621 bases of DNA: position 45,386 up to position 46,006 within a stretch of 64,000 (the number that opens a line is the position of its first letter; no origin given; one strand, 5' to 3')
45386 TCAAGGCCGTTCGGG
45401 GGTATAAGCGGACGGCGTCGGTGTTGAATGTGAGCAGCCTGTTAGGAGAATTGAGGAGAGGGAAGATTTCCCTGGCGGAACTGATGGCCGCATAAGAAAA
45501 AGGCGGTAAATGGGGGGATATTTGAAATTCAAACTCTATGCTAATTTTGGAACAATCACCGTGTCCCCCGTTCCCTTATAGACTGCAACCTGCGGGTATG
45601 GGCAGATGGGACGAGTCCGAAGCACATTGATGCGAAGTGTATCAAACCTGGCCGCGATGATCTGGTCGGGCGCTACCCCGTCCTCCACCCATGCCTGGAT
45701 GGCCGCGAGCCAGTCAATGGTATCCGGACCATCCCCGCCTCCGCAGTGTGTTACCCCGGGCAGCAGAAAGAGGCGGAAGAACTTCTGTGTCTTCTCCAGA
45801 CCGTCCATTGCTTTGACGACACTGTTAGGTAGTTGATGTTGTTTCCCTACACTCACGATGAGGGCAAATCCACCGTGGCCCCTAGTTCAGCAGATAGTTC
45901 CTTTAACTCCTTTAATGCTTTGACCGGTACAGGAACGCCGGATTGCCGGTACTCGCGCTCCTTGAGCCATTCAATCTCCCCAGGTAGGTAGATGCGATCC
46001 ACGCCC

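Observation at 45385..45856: Inverted solo IS-end fused to a tannase/feruloyl-esterase gene remnant, marking an IS-mediated rearrangement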

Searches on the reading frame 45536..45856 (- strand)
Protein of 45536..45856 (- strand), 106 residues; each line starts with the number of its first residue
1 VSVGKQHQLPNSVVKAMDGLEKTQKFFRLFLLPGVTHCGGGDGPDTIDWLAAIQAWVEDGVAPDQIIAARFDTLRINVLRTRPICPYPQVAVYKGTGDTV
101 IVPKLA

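Call 8: search_protein_families(library=pfam, proteins=[window:45536-45856:-], max_evalue=0.01)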
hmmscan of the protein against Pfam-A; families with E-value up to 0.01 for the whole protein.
window:45536-45856:- (106 aa): 1 family
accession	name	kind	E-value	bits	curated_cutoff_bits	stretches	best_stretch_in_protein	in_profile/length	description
PF07519.17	Tannase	-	5.8e-29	101.7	29.8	1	14-99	391-481/490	Tannase and feruloyl esterase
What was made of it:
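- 45560..45843 (-): Tannase/feruloyl-esterase pseudogene remnant: 284 bp, equal to codons ~454-548 of a 559-codon gene. It keeps the His-Cys of the CS-D-HC motif but lacks the GCSGG serine and the Asp. A 1-bp indel lies near its 5' end. Pfam Tannase E = 5.8e-29 (call 8).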

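Call 9: search_protein_families(library=ncbifam, proteins=[window:45536-45856:-], max_evalue=0.01)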
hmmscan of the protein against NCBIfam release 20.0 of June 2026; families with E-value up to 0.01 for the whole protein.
window:45536-45856:- (106 aa): 0 families

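Call 12: list_cluster_members(proteins=[window:45536-45856:-, window:45853-46914:-, window:45853-46974:-, window:46928-48640:-, window:43070-44410:-, window:3998-4537:-, window:3765-4361:-])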
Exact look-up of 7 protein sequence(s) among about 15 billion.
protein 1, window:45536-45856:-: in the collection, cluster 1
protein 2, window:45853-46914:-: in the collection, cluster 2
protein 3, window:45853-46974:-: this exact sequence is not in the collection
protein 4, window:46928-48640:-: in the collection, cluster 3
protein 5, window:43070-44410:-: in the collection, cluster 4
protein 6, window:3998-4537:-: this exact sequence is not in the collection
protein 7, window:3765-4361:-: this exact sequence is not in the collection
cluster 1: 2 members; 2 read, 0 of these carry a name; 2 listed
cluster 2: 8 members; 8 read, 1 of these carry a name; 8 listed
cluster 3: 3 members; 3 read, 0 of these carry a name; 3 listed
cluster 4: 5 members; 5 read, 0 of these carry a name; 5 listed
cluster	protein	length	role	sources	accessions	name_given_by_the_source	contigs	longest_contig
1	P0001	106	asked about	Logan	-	-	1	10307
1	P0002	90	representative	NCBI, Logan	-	-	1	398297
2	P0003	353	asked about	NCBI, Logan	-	-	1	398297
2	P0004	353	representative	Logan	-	-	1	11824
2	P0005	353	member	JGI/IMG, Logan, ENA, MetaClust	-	\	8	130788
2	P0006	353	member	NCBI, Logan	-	-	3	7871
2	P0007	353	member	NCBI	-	-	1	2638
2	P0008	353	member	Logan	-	-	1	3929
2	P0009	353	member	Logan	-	-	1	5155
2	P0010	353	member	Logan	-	-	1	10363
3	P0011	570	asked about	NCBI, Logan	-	-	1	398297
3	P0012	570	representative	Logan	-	-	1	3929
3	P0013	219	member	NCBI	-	-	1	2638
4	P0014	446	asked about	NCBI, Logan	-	-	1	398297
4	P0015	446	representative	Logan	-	-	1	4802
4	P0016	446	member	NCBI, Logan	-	-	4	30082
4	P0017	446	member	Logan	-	-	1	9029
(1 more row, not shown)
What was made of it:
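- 45853..46914 (-): Intact Ldh_2-family dehydrogenase gene (353 aa). Its stop codon bounds the deletion. The exact 353-aa protein is in the collection and is conserved at 353 aa in 8 cluster members (call 12).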

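Call 13: find_encoding_contigs(protein=P0005, flank=6000, max_places=8)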
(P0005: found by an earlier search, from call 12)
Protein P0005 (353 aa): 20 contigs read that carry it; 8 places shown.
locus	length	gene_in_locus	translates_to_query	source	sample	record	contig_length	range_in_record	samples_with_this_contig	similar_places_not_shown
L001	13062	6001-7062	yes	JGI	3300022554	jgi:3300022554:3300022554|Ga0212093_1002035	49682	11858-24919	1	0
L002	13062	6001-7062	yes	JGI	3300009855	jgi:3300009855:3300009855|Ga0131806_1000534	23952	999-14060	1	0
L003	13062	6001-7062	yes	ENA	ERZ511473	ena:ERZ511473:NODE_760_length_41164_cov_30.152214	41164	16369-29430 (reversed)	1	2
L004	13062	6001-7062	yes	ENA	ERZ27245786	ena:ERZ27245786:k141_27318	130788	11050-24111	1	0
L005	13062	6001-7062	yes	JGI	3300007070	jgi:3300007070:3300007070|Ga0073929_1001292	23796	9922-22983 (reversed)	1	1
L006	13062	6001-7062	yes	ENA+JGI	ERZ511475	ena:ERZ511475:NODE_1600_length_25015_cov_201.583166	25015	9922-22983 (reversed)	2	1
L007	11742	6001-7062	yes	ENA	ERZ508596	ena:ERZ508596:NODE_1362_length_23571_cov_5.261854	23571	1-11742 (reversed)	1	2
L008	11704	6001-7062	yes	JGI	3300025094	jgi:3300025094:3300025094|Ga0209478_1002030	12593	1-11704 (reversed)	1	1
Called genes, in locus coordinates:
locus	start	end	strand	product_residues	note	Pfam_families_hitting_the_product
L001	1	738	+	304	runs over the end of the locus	-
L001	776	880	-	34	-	-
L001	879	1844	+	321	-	PF02633:Creatininase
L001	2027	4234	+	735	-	PF04879:Molybdop_Fe4S4 (weak), PF00384:Molybdopterin, PF01568:Molydop_binding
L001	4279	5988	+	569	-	PF02730:AFOR_N, PF01314:AFOR_C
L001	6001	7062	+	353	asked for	PF02615:Ldh_2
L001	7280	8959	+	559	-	PF07519:Tannase, PF00326:Peptidase_S9 (faint)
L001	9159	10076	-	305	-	PF00528:BPD_transp_1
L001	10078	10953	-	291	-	PF00528:BPD_transp_1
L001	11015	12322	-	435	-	PF01547:SBP_bac_1, PF13416:SBP_bac_8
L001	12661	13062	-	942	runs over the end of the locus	PF00702:Hydrolase, PF13419:HAD_2, PF03636:Glyco_hydro_65N, PF03632:Glyco_hydro_65m, PF03633:Glyco_hydro_65C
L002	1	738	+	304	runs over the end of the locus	-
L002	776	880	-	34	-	-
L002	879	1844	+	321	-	PF02633:Creatininase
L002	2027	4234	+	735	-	PF04879:Molybdop_Fe4S4 (weak), PF00384:Molybdopterin, PF01568:Molydop_binding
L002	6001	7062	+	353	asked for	PF02615:Ldh_2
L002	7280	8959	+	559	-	PF07519:Tannase, PF00326:Peptidase_S9 (faint)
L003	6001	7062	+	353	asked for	PF02615:Ldh_2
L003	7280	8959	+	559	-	PF07519:Tannase, PF00326:Peptidase_S9 (faint)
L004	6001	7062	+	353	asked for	PF02615:Ldh_2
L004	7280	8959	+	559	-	PF07519:Tannase, PF00326:Peptidase_S9 (faint)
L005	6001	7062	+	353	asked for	PF02615:Ldh_2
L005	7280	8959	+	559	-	PF07519:Tannase, PF00326:Peptidase_S9 (faint)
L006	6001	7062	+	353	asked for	PF02615:Ldh_2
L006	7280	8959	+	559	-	PF07519:Tannase, PF00326:Peptidase_S9 (faint)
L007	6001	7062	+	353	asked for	PF02615:Ldh_2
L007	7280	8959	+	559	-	PF07519:Tannase, PF00326:Peptidase_S9 (faint)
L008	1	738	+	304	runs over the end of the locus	-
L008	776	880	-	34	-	-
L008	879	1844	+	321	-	PF02633:Creatininase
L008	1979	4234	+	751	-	PF04879:Molybdop_Fe4S4 (weak), PF00384:Molybdopterin, PF01568:Molydop_binding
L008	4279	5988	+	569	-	PF02730:AFOR_N, PF01314:AFOR_C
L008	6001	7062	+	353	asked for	PF02615:Ldh_2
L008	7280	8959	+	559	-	PF07519:Tannase, PF00326:Peptidase_S9 (faint)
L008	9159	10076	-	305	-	PF00528:BPD_transp_1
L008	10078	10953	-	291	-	PF00528:BPD_transp_1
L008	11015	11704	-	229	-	?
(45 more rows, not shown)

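Call 14: find_encoding_contigs(protein=P0003, flank=6000, max_places=4)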
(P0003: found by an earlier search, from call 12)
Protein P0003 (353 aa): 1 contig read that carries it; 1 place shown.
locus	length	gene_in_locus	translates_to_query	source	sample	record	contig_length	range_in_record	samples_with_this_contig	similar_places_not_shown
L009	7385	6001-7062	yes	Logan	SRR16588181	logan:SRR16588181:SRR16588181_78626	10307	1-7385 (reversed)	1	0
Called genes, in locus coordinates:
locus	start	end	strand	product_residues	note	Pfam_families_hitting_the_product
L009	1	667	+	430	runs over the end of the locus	PF13433:Peripla_BP_5, PF13458:Peripla_BP_6, PF01094:ANF_receptor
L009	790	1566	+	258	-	PF09339:HTH_IclR, PF12802:MarR_2 (weak), PF01614:IclR_C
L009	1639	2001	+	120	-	PF16867:DMSP_lyase (weak), PF02311:AraC_binding (weak), PF07883:Cupin_2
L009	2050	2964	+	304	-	-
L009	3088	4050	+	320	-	PF02633:Creatininase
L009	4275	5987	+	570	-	PF02730:AFOR_N, PF01314:AFOR_C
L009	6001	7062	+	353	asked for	PF02615:Ldh_2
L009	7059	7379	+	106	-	PF07519:Tannase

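Call 16: find_encoding_contigs(protein=P0016, flank=8000, max_places=6)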
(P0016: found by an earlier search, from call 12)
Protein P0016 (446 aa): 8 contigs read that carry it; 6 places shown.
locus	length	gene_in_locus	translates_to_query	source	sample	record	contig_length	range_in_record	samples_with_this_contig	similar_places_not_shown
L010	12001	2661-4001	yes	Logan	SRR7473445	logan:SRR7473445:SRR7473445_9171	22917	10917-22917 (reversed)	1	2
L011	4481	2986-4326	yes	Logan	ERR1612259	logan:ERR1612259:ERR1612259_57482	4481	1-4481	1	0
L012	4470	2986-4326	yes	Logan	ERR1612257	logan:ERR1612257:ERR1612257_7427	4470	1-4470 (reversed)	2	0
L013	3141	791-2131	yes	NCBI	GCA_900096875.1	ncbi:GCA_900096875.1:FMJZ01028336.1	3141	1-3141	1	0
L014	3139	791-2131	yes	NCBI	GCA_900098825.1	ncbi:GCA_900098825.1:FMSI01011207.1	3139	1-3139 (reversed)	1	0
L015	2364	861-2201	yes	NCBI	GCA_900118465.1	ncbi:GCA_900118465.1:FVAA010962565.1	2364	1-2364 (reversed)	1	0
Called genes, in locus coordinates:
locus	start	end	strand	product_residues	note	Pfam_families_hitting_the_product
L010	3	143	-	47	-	?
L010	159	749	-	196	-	-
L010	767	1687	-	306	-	PF00106:adh_short, PF01370:Epimerase, PF08643:DUF1776 (faint), PF08659:KR, PF13561:adh_short_C2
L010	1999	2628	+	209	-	PF02607:B12-binding_2, PF02310:B12-binding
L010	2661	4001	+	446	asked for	PF01208:URO-D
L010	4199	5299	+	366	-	PF08240:ADH_N, PF16912:Glu_dehyd_C, PF00107:ADH_zinc_N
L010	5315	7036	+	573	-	PF02730:AFOR_N, PF01314:AFOR_C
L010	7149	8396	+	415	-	PF13458:Peripla_BP_6, PF13433:Peripla_BP_5 (faint)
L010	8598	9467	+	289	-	PF02653:BPD_transp_2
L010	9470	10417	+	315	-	PF02653:BPD_transp_2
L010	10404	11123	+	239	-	PF13476:AAA_23 (weak), PF00005:ABC_tran, PF13304:AAA_21 (faint), PF12399:BCA_ABC_TP_C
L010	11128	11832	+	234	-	PF00005:ABC_tran, PF02463:SMC_N (faint), PF13304:AAA_21 (faint)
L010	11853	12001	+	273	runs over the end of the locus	PF00106:adh_short, PF08659:KR, PF13561:adh_short_C2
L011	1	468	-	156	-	?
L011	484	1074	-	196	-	-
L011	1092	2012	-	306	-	PF00106:adh_short, PF01370:Epimerase, PF08643:DUF1776 (faint), PF08659:KR, PF13561:adh_short_C2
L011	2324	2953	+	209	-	PF02607:B12-binding_2, PF02310:B12-binding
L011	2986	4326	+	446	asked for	PF01208:URO-D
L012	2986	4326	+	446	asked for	PF01208:URO-D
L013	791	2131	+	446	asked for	PF01208:URO-D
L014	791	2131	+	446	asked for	PF01208:URO-D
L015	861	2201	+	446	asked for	PF01208:URO-D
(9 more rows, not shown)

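Call 17: find_encoding_contigs(protein=P0017, flank=8000, max_places=4)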
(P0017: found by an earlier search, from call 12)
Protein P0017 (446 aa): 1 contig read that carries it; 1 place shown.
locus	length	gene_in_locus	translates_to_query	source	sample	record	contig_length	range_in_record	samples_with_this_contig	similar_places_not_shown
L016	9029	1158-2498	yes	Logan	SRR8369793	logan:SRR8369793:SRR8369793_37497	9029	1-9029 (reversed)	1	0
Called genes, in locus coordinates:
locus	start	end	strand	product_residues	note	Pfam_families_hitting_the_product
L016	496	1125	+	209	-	PF02607:B12-binding_2, PF02310:B12-binding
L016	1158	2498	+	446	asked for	PF01208:URO-D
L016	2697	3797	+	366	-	PF08240:ADH_N, PF16912:Glu_dehyd_C, PF00107:ADH_zinc_N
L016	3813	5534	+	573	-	PF02730:AFOR_N, PF01314:AFOR_C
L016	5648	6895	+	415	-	PF13458:Peripla_BP_6, PF13433:Peripla_BP_5 (faint)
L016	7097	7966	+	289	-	PF02653:BPD_transp_2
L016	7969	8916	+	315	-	PF02653:BPD_transp_2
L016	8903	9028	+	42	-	?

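Call 25: find_encoding_contigs(protein=P0004, flank=8000, max_places=4)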
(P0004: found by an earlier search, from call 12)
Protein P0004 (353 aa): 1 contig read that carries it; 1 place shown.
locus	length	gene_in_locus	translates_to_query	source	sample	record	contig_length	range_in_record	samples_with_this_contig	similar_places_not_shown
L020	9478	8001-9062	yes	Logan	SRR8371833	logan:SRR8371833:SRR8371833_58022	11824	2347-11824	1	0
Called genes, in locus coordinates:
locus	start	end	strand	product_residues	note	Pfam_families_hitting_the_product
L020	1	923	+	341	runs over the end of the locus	PF02653:BPD_transp_2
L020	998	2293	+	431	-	PF13433:Peripla_BP_5, PF13458:Peripla_BP_6, PF01094:ANF_receptor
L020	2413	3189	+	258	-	PF09339:HTH_IclR, PF12802:MarR_2 (faint), PF01614:IclR_C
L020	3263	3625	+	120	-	PF16867:DMSP_lyase (weak), PF02311:AraC_binding (weak), PF07883:Cupin_2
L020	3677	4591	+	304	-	-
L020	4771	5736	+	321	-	PF02633:Creatininase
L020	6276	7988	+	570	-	PF02730:AFOR_N, PF01314:AFOR_C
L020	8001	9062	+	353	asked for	PF02615:Ldh_2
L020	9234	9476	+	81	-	?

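Call 26: find_encoding_contigs(protein=P0010, flank=8000, max_places=4)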
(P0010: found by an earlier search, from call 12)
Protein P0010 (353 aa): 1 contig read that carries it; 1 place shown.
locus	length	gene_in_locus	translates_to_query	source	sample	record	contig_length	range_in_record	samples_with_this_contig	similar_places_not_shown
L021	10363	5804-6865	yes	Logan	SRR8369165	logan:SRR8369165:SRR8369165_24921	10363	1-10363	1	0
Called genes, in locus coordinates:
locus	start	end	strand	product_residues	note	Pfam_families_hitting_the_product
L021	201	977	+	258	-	PF09339:HTH_IclR, PF12802:MarR_2 (faint), PF01614:IclR_C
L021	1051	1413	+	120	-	PF16867:DMSP_lyase (weak), PF02311:AraC_binding (weak), PF07883:Cupin_2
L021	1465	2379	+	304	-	-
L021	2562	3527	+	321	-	PF02633:Creatininase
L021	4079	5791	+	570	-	PF02730:AFOR_N, PF01314:AFOR_C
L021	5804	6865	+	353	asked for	PF02615:Ldh_2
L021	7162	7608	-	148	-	-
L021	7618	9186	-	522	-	-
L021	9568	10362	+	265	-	?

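Call 27: find_encoding_contigs(protein=P0006, flank=8000, max_places=4)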
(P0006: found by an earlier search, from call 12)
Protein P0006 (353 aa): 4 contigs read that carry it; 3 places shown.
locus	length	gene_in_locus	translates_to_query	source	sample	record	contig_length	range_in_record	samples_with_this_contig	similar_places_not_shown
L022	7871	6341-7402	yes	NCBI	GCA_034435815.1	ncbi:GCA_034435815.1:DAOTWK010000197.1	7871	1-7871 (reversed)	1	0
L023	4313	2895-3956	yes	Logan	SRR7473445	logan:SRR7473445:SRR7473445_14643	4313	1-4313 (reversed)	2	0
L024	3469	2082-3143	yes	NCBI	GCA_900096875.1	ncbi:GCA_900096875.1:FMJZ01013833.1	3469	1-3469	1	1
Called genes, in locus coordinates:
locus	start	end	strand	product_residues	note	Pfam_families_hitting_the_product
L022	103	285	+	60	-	PF00037:Fer4 (weak), PF12797:Fer4_2 (faint), PF13237:Fer4_10, PF14697:Fer4_21, PF12838:Fer4_7, PF13187:Fer4_9, PF12837:Fer4_6 (weak), PF00037:Fer4, +4 more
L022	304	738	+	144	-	PF00005:ABC_tran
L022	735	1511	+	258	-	PF09339:HTH_IclR, PF12802:MarR_2 (faint), PF01614:IclR_C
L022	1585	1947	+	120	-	PF16867:DMSP_lyase (weak), PF02311:AraC_binding (weak), PF07883:Cupin_2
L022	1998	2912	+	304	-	-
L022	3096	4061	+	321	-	PF02633:Creatininase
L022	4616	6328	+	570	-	PF02730:AFOR_N, PF01314:AFOR_C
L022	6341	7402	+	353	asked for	PF02615:Ldh_2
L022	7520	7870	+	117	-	?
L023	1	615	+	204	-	?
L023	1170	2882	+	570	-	PF02730:AFOR_N, PF01314:AFOR_C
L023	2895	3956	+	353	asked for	PF02615:Ldh_2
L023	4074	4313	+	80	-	?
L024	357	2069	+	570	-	PF02730:AFOR_N, PF01314:AFOR_C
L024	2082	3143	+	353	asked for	PF02615:Ldh_2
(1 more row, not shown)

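Call 55: find_homologous_proteins(query=L010:767-1687:-, max_evalue=1e-60)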
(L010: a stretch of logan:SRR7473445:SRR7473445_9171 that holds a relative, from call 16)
Query L010:767-1687:- (306 aa): 3309 proteins with E <= 1e-60 among 8000 candidates; the best 120 are listed.
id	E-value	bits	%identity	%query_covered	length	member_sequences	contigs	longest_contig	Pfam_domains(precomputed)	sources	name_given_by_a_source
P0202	3.6e-167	573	92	92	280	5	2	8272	PF08659.17,PF13561.13,PF08643.17,PF00106.32,PF01370.28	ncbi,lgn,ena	-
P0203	5.0e-166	569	91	92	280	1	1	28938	PF08659.17,PF13561.13,PF08643.17,PF00106.32,PF01370.28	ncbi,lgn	-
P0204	1.2e-165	568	91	92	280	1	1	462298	PF08659.17,PF13561.13,PF08643.17,PF00106.32,PF01370.28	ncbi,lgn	-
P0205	3.3e-164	563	90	92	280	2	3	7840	PF08659.17,PF13561.13,PF08643.17,PF00106.32,PF01370.28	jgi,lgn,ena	jgi:NAD(P)-dependent dehydrogenase (short-subunit alcohol dehydrogenase family)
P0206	8.9e-162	555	88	92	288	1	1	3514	PF08659.17,PF13561.13,PF00106.32,PF01370.28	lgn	-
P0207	4.1e-161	553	89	92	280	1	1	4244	PF08659.17,PF13561.13,PF08643.17,PF00106.32,PF01370.28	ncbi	-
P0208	4.7e-160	550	88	92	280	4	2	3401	PF08659.17,PF13561.13,PF00106.32,PF01370.28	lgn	-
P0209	4.5e-158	543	88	92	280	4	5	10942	PF08659.17,PF13561.13,PF08643.17,PF00106.32,PF01370.28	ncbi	ncbi:MAG: SDR family oxidoreductase [Anaerolineae bacterium]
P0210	7.2e-157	539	86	92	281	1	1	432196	PF08659.17,PF13561.13,PF00106.32,PF01370.28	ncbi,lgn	-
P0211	5.3e-156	536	86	92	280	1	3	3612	PF08659.17,PF13561.13,PF00106.32,PF01370.28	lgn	-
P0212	3.3e-155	534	87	92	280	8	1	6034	PF08659.17,PF13561.13,PF08643.17,PF00106.32,PF01370.28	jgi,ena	-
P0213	2.8e-154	531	86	92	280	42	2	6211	PF08659.17,PF13561.13,PF08643.17,PF00106.32,PF01370.28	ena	-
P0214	7.5e-150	516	86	92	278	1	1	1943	PF08659.17,PF13561.13,PF08643.17,PF00106.32,PF01370.28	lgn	-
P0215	2.1e-149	515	84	92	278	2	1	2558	PF08659.17,PF13561.13,PF00106.32,PF01370.28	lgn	-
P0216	9.7e-149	513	85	92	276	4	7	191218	PF08659.17,PF13561.13,PF08643.17,PF00106.32,PF01370.28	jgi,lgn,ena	-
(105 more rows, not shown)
